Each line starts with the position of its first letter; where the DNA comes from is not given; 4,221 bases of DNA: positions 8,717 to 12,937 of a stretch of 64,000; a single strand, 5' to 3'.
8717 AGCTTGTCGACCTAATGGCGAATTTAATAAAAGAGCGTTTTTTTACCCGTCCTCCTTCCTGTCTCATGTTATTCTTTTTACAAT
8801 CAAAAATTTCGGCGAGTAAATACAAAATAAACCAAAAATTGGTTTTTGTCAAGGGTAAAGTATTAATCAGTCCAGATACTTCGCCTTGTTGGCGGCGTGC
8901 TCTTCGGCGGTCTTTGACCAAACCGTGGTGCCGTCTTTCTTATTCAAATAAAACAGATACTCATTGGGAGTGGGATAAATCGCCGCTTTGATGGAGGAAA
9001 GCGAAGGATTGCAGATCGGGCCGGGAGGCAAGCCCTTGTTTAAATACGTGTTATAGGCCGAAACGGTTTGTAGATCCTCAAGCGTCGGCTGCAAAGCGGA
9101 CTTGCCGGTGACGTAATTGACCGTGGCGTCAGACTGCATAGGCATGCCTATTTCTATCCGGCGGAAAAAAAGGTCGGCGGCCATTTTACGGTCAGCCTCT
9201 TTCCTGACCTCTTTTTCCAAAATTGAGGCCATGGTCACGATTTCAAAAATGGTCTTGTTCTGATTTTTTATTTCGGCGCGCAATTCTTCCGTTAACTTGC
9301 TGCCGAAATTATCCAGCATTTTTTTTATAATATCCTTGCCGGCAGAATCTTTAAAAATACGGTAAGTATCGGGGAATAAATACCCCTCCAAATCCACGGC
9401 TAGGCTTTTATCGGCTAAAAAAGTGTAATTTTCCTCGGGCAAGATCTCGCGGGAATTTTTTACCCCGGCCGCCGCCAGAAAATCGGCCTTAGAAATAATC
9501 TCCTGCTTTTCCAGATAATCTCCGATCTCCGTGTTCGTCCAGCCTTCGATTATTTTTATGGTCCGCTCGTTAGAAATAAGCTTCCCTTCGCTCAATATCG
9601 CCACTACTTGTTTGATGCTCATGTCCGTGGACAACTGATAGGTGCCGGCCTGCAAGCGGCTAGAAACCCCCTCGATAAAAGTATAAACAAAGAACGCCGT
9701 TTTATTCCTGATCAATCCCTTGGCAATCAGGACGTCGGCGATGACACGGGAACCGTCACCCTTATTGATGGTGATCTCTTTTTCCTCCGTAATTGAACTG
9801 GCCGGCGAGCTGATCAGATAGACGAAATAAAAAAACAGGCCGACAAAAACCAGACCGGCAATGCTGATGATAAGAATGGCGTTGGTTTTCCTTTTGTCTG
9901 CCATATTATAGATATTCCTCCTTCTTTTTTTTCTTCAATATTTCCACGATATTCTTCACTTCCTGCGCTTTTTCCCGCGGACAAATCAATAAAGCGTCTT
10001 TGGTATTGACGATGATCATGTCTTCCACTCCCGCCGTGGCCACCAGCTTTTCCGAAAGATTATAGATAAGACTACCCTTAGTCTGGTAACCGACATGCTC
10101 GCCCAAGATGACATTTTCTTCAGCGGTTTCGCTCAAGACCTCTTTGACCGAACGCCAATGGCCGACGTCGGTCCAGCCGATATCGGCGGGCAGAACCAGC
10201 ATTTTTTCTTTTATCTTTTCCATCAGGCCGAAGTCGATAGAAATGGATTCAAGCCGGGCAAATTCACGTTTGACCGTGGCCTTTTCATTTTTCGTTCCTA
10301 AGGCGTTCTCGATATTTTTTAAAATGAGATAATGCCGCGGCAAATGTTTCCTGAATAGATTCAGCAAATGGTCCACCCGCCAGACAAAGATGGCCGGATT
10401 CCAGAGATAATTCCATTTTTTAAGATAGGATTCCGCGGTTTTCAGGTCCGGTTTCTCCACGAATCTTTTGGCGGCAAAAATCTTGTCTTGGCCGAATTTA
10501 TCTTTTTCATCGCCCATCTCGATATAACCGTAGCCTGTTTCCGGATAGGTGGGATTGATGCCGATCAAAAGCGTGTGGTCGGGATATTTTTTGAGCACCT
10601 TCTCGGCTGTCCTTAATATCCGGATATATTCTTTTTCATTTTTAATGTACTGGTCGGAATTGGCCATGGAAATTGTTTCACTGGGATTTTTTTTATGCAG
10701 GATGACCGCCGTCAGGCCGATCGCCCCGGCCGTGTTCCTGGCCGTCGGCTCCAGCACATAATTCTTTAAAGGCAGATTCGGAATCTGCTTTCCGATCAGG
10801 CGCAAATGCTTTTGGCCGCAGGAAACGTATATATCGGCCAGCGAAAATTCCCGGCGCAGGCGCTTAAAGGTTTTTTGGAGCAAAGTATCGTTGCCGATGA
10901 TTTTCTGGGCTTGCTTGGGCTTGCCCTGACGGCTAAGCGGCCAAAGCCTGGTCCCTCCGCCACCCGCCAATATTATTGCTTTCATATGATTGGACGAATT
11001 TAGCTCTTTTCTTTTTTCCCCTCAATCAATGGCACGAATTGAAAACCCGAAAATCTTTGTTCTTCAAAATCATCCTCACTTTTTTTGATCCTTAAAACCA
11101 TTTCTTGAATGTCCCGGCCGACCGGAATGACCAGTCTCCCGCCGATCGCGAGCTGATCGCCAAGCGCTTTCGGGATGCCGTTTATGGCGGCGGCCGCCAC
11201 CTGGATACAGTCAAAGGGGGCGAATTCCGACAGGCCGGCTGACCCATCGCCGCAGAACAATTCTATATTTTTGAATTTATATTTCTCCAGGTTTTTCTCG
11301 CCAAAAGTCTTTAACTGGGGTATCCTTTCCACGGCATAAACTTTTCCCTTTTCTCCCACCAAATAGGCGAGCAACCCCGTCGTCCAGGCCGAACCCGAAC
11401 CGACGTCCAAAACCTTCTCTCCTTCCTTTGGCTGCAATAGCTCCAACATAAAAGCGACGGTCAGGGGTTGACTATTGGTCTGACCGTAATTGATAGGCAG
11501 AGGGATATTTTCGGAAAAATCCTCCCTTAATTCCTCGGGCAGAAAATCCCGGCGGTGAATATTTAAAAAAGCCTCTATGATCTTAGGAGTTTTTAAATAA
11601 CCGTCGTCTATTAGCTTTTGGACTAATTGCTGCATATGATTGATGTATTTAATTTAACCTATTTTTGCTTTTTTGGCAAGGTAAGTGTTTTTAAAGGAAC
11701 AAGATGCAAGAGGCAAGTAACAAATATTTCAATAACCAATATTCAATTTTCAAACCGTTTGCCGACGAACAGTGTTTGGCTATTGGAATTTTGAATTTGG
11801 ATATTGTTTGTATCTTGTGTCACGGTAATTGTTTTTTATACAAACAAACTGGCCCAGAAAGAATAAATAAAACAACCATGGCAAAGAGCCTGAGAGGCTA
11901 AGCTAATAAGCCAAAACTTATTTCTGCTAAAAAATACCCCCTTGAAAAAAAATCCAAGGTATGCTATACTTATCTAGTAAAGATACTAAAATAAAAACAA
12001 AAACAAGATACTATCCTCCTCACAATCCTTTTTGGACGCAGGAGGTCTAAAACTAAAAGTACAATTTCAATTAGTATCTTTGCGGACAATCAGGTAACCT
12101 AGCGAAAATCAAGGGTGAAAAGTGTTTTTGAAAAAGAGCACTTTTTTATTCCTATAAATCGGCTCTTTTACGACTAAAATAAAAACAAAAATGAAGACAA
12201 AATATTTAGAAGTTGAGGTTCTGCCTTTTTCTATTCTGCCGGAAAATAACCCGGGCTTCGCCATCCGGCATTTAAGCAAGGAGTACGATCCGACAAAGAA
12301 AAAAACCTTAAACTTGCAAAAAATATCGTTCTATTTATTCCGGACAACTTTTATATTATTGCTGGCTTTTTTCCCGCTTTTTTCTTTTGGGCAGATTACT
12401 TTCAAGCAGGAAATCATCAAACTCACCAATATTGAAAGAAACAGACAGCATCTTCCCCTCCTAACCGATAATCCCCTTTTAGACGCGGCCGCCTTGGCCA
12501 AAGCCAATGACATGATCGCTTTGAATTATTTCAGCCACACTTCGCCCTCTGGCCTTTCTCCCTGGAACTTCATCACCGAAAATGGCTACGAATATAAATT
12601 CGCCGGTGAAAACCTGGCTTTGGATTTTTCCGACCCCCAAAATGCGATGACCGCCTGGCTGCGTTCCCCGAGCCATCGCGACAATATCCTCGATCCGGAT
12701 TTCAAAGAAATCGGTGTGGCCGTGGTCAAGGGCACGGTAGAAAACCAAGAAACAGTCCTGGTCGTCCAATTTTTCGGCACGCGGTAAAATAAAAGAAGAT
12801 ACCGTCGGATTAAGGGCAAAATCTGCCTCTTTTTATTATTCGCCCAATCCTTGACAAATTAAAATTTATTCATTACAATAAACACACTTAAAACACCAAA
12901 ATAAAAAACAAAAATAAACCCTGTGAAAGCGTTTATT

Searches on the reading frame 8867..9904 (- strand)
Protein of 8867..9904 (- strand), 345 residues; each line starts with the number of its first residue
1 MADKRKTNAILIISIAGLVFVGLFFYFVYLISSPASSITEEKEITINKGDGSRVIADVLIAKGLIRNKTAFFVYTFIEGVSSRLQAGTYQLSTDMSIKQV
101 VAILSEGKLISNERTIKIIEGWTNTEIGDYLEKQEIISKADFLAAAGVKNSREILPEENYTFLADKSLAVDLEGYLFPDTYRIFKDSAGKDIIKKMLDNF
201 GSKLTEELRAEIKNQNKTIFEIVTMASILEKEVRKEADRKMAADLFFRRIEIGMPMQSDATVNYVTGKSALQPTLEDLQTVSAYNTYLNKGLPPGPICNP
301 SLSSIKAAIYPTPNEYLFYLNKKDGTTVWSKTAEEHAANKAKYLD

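Call 9: search_protein_families(library=pfam, proteins=[window:8867-9904:-], max_evalue=0.001)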
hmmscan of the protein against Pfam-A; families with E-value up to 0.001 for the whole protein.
window:8867-9904:- (345 aa): 1 family
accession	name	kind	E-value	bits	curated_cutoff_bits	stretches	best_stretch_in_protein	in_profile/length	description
PF02618.21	YceG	-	1.8e-79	267.5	32.4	1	44-342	1-275/275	YceG-like family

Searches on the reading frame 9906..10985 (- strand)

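Call 9: search_protein_families(library=pfam, proteins=[window:9906-10985:-], max_evalue=0.001)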
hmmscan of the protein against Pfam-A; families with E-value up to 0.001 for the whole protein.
window:9906-10985:- (359 aa): 3 families
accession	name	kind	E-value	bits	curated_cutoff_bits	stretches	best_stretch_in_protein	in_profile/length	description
PF00483.29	NTP_transferase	-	9e-38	130.7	21.2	1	2-288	1-243/245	Nucleotidyl transferase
PF22640.1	ManC_GMP_beta-helix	-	1.9e-18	66.6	27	1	295-350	1-55/55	MannoseP isomerase/GMP-like beta-helix domain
PF12804.13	NTP_transf_3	-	2.2e-06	28.4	27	1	3-62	1-52/160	MobA-like NTP transferase domain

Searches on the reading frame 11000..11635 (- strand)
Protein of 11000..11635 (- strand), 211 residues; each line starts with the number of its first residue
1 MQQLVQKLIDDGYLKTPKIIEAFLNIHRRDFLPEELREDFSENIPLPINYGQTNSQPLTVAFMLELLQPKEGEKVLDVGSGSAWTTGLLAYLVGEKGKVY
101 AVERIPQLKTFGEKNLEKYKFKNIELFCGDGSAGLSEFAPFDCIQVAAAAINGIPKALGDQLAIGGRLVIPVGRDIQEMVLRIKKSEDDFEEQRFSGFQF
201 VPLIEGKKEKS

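Call 9: search_protein_families(library=pfam, proteins=[window:11000-11635:-], max_evalue=0.001)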
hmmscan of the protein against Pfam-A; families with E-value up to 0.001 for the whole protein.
window:11000-11635:- (211 aa): 6 families
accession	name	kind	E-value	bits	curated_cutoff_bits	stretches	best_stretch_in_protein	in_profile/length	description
PF01135.25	PCMT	-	4.3e-57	193.7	20.3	1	2-207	4-209/210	Protein-L-isoaspartate(D-aspartate) O-methyltransferase (PCMT)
PF01209.24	Ubie_methyltran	-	5.4e-07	29.6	20.1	1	62-147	38-123/233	ubiE/COQ5 methyltransferase family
PF13847.12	Methyltransf_31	-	5.5e-07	29.8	27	1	70-147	2-81/145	Methyltransferase domain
PF13649.12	Methyltransf_25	-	7.3e-05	23.8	27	1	75-149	1-73/97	Methyltransferase domain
PF01189.24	Methyltr_RsmB-F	-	0.0001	22.4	27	1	66-134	3-71/199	16S rRNA methyltransferase RsmB/F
PF01269.23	Fibrillarin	-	0.00085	19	27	0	65-107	65-107/227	Fibrillarin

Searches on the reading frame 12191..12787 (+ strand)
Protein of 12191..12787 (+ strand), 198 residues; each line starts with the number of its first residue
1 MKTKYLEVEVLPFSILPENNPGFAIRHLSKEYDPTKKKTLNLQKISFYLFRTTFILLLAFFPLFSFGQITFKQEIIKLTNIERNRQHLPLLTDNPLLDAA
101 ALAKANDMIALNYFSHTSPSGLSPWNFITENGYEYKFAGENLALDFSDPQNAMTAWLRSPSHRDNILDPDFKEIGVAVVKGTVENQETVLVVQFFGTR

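Call 4: search_protein_families(library=pfam, proteins=[window:12191-12787:+], max_evalue=0.01)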
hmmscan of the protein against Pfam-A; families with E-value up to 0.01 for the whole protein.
window:12191-12787:+ (198 aa): 1 family
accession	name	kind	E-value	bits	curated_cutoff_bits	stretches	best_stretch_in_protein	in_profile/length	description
PF00188.32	CAP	-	3.4e-16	60.6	21.1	1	78-193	3-116/117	Cysteine-rich secretory protein family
